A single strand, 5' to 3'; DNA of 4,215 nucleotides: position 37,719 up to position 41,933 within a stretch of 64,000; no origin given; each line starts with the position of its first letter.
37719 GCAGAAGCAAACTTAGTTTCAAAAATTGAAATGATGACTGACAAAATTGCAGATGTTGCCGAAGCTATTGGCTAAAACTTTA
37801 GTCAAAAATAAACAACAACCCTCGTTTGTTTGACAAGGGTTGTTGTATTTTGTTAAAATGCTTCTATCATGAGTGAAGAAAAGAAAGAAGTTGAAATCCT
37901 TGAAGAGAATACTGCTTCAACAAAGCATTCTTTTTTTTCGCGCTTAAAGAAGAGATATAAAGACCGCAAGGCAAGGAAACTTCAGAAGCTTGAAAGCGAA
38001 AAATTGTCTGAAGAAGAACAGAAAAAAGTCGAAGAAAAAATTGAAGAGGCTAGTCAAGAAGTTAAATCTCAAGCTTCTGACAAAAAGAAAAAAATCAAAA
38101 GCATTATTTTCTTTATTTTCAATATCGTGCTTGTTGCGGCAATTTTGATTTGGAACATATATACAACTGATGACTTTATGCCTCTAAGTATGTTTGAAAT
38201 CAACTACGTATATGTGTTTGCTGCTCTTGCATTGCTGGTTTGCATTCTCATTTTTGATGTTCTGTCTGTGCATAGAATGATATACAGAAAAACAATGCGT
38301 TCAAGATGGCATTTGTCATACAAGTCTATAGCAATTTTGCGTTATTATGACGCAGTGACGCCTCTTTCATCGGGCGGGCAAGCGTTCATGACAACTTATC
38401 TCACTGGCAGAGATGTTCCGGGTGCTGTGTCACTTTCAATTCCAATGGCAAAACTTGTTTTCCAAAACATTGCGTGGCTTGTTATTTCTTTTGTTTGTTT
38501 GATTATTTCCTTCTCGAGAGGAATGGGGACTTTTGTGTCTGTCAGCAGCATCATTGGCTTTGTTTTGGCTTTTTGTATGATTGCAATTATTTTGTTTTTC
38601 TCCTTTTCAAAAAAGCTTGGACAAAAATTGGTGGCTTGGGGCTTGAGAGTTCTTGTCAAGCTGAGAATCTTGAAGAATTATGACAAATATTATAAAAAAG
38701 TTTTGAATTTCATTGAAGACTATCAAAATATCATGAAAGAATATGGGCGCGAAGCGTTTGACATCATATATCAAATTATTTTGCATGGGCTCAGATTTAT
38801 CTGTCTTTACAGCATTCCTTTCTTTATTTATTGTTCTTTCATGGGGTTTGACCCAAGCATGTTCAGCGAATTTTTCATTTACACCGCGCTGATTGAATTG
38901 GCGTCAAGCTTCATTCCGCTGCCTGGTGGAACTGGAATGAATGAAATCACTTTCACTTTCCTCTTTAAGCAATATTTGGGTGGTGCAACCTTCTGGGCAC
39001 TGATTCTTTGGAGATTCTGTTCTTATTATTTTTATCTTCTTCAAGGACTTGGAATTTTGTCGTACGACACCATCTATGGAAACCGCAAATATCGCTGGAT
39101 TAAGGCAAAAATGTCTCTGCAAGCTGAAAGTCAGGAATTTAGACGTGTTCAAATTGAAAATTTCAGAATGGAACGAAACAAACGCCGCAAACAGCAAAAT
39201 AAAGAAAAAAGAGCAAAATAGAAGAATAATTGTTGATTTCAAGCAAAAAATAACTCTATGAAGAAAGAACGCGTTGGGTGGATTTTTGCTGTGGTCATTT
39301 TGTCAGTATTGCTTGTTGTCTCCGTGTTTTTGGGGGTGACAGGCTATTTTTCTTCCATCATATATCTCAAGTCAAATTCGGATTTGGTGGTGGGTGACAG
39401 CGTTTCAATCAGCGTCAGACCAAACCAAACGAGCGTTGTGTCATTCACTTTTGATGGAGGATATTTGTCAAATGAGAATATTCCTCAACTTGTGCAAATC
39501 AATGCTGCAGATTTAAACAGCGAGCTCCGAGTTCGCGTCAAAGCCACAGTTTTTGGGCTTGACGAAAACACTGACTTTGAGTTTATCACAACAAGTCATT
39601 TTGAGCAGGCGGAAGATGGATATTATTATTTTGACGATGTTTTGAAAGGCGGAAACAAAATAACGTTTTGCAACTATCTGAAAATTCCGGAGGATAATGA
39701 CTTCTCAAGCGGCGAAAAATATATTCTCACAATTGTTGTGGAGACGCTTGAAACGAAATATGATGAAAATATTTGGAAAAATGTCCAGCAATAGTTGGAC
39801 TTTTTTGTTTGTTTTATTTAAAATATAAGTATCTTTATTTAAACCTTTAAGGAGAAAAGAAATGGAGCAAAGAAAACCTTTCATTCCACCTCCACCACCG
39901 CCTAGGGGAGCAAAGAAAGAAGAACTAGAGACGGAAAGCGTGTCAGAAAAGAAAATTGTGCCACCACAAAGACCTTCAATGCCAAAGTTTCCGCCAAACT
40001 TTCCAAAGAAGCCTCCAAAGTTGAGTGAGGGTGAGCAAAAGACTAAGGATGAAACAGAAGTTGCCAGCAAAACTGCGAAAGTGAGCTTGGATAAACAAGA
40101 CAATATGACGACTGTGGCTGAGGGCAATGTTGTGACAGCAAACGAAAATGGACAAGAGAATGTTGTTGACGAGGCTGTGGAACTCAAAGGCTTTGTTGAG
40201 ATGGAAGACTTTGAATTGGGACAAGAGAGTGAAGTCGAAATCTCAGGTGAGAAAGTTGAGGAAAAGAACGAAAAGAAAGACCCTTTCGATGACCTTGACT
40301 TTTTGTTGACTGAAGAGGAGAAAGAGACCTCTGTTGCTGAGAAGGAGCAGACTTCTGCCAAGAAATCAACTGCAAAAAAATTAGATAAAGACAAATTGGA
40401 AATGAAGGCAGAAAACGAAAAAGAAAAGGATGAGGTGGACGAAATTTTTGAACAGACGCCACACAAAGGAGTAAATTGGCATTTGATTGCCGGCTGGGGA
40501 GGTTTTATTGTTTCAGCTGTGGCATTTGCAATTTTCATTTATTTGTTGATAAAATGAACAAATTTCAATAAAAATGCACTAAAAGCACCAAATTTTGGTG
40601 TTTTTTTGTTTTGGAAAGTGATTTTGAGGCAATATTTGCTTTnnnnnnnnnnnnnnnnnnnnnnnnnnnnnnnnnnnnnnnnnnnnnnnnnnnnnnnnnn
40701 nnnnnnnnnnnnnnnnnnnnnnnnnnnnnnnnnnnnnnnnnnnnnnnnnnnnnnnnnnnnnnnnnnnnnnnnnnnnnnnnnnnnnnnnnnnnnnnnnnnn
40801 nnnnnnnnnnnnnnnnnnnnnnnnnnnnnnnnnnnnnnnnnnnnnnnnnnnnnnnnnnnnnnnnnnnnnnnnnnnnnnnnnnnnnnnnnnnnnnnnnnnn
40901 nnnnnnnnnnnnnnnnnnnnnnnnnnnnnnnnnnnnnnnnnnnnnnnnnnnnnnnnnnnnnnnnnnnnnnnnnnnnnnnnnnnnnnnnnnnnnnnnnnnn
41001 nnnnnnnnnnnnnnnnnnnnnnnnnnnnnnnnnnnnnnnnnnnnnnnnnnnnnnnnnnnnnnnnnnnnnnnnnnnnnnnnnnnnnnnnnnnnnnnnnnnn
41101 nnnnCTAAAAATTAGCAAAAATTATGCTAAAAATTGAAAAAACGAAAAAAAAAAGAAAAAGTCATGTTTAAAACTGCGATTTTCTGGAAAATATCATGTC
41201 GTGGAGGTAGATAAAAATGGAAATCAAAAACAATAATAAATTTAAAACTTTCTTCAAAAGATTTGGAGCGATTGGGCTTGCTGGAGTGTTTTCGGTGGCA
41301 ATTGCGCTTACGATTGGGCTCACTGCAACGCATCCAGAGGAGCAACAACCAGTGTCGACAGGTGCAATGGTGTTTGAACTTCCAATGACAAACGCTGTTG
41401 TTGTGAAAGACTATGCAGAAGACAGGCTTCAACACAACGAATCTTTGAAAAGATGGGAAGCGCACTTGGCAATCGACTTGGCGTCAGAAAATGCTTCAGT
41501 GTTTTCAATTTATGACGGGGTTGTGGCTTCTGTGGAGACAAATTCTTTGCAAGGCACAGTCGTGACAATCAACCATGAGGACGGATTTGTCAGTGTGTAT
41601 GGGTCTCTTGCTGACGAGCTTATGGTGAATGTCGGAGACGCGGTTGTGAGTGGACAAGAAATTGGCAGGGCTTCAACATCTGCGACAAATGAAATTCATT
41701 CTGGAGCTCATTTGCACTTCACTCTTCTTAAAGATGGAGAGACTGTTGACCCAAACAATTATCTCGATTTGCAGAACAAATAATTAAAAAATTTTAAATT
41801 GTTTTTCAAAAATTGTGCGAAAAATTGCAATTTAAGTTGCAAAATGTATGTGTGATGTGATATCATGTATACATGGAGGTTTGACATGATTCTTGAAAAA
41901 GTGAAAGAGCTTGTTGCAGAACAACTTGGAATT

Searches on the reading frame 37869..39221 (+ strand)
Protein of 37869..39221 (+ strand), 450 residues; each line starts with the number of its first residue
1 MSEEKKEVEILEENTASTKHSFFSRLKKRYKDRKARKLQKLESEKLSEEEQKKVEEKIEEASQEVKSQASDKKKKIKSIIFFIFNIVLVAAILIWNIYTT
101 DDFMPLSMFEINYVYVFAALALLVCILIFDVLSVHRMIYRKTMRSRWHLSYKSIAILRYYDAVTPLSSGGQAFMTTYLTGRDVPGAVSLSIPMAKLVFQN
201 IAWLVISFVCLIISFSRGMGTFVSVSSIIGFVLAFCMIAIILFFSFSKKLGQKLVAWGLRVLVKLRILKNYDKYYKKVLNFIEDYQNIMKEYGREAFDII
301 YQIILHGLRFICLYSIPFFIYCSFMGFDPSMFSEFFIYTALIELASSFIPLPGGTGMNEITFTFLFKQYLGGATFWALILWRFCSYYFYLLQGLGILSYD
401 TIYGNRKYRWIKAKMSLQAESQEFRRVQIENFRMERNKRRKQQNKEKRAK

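Call 11: search_protein_families(library=pfam, proteins=[window:37869-39221:+])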
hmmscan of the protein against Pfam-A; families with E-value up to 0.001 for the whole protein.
window:37869-39221:+ (450 aa): 2 families
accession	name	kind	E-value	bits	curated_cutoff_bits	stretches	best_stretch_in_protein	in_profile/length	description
PF03706.18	LPG_synthase_TM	-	1e-19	71.6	33.4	1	106-393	26-302/302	Lysylphosphatidylglycerol synthase TM region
PF20990.2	DUF2207_C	-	0.00047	20.4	33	1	16-131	71-188/247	Predicted membrane protein (DUF2207) C-terminal domain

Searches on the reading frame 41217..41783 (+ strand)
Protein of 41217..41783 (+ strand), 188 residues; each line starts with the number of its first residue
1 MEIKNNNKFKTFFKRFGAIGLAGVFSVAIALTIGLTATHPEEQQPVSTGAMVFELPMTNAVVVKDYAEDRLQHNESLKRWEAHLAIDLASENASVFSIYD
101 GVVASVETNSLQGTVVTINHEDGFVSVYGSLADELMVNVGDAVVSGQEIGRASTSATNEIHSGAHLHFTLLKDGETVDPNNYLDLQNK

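Call 11: search_protein_families(library=pfam, proteins=[window:41217-41783:+])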
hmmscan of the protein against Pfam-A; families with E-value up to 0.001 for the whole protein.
window:41217-41783:+ (188 aa): 1 family
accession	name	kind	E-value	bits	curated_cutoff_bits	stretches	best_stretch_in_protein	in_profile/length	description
PF01551.29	Peptidase_M23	-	6.4e-19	68.4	28.7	1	82-179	2-96/96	Peptidase family M23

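Call 18: find_encoding_contigs(protein=window:41217-41783:+, flank=10000, max_places=6)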
Protein window:41217-41783:+ (188 aa): 4 contigs read that carry it; 2 places shown.
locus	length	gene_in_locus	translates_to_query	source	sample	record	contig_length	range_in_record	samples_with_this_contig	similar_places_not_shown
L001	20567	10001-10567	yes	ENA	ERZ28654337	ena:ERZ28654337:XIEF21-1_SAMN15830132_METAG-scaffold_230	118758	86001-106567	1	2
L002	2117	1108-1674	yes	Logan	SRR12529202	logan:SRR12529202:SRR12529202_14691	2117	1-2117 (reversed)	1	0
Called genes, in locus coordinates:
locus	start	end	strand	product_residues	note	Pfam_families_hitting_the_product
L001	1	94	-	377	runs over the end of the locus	-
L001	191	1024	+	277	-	-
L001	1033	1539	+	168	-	PF01195:Pept_tRNA_hydro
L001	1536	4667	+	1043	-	PF17757:UvrB_inter, PF02559:CarD_TRCF_RID, PF00270:DEAD, PF04851:ResIII, PF00271:Helicase_C, PF03461:TRCF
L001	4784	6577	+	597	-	-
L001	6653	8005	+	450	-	PF03706:LPG_synthase_TM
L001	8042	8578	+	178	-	-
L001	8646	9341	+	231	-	-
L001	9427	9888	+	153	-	-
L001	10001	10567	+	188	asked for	PF01551:Peptidase_M23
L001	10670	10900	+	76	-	PF00550:PP-binding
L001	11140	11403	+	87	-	PF12116:SpoIIID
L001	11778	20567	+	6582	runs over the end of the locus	-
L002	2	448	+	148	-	?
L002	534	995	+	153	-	-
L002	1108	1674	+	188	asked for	PF01551:Peptidase_M23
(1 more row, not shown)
